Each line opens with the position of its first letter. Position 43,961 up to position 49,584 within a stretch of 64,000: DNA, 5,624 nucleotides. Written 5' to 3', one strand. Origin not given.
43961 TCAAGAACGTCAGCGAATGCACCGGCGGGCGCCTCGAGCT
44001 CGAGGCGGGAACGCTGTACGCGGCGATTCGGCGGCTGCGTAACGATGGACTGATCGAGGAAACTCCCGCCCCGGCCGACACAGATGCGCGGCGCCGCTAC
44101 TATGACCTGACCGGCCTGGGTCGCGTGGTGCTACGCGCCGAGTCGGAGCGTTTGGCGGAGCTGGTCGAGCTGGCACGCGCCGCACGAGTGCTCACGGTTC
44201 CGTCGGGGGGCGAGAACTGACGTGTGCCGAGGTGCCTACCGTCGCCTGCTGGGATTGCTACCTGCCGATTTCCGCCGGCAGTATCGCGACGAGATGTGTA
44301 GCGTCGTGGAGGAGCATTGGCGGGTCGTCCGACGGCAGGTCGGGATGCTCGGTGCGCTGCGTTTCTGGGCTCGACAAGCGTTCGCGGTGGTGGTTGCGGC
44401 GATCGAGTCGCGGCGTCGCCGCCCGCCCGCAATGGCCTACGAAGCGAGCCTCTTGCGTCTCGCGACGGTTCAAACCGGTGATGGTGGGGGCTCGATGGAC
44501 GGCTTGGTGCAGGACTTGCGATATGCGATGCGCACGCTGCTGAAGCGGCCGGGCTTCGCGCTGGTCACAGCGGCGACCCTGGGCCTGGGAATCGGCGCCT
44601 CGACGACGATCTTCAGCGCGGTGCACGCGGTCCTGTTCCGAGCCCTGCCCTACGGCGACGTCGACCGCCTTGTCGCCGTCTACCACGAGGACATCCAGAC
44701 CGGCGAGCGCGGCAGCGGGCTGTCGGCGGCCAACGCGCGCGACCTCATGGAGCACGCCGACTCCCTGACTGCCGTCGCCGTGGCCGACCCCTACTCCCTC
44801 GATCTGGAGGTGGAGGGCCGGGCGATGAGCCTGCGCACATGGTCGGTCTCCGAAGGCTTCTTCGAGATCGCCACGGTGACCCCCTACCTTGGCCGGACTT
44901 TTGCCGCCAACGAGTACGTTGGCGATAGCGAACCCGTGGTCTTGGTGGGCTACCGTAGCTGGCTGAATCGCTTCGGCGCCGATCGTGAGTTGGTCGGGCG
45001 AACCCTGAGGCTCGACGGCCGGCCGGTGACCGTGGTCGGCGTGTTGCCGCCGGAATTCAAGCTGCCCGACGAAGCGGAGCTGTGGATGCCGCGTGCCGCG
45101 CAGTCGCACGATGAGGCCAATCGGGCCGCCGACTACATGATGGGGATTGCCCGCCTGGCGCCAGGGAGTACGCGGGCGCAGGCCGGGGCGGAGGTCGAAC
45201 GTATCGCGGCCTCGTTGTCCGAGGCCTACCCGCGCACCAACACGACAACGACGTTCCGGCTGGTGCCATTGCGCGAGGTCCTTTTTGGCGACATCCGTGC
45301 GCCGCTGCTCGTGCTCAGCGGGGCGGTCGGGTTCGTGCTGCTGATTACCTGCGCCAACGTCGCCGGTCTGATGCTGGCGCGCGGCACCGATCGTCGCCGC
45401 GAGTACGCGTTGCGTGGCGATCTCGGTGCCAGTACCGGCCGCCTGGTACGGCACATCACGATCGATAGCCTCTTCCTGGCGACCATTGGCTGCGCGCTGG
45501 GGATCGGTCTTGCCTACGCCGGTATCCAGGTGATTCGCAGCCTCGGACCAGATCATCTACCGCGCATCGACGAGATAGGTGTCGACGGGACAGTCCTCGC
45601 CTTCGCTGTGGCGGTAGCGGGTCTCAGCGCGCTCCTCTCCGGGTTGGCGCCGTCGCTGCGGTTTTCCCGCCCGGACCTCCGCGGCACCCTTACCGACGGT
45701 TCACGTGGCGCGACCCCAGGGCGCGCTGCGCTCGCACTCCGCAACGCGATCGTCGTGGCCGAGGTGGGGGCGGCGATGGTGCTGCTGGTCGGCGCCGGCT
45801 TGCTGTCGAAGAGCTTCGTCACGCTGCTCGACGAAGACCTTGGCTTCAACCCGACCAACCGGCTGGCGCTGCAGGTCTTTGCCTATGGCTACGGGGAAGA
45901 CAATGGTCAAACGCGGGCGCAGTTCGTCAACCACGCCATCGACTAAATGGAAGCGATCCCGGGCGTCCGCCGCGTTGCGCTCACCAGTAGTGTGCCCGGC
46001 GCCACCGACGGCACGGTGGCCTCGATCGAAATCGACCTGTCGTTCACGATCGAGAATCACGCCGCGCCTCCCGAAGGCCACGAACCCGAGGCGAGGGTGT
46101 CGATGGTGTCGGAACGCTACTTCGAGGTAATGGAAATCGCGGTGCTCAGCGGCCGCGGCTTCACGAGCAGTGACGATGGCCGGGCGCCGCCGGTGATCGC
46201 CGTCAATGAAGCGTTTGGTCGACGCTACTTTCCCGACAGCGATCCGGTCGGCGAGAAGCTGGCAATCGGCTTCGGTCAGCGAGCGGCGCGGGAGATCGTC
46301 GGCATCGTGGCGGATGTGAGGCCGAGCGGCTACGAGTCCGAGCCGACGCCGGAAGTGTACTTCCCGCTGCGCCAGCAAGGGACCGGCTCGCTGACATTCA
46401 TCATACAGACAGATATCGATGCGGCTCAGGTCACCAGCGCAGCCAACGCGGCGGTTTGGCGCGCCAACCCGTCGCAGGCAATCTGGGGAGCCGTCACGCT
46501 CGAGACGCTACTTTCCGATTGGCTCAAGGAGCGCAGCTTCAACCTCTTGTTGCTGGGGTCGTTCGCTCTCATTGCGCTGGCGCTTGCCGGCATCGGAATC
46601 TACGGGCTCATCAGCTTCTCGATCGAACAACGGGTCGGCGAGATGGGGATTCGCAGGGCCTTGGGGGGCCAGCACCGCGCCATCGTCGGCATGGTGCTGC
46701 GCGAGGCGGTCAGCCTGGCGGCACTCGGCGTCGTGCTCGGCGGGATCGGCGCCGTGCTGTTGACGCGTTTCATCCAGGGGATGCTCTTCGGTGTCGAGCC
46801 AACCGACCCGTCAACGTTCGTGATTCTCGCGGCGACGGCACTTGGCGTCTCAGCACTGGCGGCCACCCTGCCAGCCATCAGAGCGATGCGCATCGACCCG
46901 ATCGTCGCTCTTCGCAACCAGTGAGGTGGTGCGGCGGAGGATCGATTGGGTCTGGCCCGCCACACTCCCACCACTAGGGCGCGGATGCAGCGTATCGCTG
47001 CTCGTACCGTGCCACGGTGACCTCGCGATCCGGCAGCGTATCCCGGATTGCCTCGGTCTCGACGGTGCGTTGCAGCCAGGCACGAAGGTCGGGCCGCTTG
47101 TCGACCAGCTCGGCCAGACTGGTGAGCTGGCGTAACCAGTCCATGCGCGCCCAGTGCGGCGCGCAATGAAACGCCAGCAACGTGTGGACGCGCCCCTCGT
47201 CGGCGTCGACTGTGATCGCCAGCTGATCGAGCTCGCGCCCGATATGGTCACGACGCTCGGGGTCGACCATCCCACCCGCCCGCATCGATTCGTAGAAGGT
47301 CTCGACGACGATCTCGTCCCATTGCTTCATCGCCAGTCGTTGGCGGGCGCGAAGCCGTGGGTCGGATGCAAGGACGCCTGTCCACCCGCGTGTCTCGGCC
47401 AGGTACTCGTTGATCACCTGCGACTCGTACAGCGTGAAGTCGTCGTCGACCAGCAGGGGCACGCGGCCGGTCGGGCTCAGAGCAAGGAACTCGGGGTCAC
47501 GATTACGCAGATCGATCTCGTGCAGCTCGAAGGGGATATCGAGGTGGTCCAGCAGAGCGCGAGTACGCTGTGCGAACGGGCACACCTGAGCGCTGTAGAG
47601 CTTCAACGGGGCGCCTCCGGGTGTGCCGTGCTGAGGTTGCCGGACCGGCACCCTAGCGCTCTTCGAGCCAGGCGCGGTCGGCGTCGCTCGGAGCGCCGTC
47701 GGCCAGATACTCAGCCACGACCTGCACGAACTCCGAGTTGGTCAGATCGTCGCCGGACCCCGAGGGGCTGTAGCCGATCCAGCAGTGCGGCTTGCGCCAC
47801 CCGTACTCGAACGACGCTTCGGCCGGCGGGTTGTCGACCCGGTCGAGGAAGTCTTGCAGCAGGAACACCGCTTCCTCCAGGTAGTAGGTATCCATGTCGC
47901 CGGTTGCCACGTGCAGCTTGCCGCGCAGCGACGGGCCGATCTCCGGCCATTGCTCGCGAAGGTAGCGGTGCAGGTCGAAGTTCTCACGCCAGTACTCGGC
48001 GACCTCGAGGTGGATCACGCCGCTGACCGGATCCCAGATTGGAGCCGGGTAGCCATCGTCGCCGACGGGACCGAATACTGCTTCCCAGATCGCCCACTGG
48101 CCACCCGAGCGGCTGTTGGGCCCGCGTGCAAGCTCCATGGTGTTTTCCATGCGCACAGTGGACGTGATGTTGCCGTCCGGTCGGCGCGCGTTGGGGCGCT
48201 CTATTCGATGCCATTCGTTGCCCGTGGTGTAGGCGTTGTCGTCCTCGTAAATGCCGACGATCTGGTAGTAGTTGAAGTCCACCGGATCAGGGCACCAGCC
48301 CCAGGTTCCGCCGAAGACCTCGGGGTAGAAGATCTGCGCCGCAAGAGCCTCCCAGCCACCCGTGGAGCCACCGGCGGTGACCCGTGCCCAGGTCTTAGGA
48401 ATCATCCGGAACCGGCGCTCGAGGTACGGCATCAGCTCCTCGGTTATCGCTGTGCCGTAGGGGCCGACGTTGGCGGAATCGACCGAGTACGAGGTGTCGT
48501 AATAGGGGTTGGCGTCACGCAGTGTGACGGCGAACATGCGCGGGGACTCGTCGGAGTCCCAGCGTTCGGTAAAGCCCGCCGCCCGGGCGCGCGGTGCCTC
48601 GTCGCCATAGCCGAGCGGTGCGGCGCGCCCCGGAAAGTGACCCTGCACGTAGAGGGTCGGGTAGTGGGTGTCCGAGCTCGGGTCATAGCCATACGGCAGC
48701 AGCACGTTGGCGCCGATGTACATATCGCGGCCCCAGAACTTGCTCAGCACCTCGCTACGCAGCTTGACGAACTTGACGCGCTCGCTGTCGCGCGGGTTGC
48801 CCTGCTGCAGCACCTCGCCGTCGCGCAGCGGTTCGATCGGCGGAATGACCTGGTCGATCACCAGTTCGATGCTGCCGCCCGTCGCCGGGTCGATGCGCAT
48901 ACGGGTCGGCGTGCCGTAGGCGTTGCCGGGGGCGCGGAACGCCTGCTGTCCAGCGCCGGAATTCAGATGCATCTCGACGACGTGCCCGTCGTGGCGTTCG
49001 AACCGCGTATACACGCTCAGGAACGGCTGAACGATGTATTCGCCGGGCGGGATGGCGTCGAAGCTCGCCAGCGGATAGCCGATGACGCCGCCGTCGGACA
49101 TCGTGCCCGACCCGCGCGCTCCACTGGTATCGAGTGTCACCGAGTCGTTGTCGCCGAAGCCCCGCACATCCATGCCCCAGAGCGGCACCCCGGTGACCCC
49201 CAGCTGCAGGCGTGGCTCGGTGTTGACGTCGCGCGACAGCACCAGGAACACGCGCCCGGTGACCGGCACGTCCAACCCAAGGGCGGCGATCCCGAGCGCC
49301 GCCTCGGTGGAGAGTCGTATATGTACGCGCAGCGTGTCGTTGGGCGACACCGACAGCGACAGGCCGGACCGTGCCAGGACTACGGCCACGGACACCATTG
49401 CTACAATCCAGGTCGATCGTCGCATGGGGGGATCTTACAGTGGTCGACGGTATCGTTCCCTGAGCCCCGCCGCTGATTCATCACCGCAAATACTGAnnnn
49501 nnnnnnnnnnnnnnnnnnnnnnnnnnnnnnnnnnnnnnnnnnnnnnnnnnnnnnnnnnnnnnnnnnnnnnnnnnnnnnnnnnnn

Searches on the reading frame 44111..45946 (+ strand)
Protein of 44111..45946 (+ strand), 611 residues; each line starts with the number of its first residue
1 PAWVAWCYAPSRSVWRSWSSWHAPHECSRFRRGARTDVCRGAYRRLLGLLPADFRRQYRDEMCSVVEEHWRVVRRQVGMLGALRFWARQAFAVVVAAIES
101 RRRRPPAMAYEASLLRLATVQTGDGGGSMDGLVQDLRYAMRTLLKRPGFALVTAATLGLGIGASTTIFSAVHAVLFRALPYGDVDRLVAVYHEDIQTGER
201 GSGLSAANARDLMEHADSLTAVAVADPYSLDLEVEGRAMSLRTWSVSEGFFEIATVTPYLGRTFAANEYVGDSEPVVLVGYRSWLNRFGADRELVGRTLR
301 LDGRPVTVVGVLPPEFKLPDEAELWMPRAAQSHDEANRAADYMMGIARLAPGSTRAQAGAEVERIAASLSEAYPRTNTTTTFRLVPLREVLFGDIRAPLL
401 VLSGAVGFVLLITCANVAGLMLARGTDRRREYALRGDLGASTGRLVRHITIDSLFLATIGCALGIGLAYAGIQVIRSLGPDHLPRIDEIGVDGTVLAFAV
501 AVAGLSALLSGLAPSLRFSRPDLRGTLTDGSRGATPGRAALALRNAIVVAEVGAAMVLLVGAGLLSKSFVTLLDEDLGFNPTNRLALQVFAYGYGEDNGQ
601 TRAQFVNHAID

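Call 43: search_protein_families(library=pfam, proteins=[window:44111-45946:+], max_evalue=0.00001)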
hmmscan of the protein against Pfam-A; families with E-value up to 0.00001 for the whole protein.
window:44111-45946:+ (611 aa): 2 families
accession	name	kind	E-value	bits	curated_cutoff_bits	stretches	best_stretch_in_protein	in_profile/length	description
PF12704.14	MacB_PCD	-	1.2e-20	75.1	27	1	151-364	2-206/207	MacB-like periplasmic core domain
PF02687.27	FtsX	-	7e-11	42.7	25.5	1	405-520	3-117/120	FtsX-like permease C-terminal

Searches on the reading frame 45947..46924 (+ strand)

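Call 44: search_protein_families(library=pfam, proteins=[window:45947-46924:+], max_evalue=0.00001)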
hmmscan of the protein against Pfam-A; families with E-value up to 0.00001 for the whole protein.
window:45947-46924:+ (325 aa): 2 families
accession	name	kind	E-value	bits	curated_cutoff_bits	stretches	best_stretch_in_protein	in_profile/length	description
PF02687.27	FtsX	-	4.3e-17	62.7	25.5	1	205-318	2-120/120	FtsX-like permease C-terminal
PF12704.14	MacB_PCD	-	7.3e-11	43.2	27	1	48-166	87-204/207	MacB-like periplasmic core domain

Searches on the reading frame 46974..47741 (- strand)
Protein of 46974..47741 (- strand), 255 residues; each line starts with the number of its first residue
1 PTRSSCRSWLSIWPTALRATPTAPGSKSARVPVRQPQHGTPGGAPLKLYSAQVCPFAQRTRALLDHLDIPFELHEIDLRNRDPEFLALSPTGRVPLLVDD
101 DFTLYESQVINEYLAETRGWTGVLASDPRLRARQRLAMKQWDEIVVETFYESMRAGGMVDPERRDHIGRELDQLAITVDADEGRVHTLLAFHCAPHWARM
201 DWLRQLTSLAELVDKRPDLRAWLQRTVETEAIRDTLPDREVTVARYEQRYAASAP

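Call 44: search_protein_families(library=pfam, proteins=[window:46974-47741:-], max_evalue=0.00001)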
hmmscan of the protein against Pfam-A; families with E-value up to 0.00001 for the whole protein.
window:46974-47741:- (255 aa): 3 families
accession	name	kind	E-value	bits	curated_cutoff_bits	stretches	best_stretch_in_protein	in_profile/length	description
PF13417.12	GST_N_3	-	9.6e-20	71.1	22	1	48-118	1-71/75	Glutathione S-transferase, N-terminal domain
PF13409.12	GST_N_2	-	1.5e-19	70.8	25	1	53-116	1-69/70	Glutathione S-transferase, N-terminal domain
PF02798.26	GST_N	-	3.2e-17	63.1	20.9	1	45-116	2-76/76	Glutathione S-transferase, N-terminal domain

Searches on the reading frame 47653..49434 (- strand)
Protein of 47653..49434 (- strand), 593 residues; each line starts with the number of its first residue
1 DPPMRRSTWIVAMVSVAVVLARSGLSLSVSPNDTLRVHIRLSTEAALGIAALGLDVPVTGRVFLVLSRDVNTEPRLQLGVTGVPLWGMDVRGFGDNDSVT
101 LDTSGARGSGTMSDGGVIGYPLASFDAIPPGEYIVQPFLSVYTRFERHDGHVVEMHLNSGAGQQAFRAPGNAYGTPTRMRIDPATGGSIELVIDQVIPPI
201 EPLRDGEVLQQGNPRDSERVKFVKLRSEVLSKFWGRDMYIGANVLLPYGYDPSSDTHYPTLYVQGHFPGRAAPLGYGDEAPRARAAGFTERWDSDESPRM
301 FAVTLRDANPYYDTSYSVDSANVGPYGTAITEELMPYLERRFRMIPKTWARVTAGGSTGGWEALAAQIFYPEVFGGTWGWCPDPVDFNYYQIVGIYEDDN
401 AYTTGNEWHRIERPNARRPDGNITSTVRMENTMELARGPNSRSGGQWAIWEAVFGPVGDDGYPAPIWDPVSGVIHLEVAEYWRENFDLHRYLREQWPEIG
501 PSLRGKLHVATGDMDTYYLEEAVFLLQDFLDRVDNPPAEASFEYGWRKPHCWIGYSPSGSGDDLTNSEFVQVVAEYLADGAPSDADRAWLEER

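Call 44: search_protein_families(library=pfam, proteins=[window:47653-49434:-], max_evalue=0.00001)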
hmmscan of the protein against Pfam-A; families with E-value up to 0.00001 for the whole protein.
window:47653-49434:- (593 aa): 1 family
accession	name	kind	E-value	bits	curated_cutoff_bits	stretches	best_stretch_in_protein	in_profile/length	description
PF00756.26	Esterase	-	9.7e-09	35.8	22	1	240-425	8-188/251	Putative esterase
